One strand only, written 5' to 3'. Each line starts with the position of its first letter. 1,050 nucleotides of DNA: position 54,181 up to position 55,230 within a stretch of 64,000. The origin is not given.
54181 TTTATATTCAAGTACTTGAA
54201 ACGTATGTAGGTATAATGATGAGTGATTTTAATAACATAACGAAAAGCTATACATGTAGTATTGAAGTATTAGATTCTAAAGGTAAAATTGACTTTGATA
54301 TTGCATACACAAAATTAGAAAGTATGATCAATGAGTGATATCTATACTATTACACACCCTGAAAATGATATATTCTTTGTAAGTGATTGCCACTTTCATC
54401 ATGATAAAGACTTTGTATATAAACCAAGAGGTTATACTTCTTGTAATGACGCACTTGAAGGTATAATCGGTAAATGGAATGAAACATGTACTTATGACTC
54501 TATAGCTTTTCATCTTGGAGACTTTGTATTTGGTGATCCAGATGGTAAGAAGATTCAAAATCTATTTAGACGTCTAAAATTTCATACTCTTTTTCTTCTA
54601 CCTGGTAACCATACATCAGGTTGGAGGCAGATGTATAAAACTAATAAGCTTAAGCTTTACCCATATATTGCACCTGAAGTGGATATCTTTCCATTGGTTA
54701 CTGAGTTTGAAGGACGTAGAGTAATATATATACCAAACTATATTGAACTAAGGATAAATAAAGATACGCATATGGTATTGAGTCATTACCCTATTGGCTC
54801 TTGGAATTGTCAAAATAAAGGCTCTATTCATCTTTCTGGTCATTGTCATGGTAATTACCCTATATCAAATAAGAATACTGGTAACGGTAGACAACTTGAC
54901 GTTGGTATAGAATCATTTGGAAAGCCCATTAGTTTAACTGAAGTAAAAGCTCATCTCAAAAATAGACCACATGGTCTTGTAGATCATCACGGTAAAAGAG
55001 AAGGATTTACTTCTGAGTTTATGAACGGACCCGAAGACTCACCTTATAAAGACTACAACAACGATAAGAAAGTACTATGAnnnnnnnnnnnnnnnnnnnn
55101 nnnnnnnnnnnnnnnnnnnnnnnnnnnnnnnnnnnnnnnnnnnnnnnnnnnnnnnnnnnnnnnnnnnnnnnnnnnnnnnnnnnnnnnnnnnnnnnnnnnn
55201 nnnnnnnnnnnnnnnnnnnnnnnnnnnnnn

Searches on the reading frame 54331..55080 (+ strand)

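Call 10: search_protein_families(library=pfam, proteins=[window:54331-55080:+], max_evalue=0.01)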
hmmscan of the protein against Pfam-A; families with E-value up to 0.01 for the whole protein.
window:54331-55080:+ (249 aa): 1 family
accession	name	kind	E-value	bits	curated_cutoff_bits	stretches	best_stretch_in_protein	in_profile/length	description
PF00149.33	Metallophos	-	5e-06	27.5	21.5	1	14-173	3-189/191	Calcineurin-like phosphoesterase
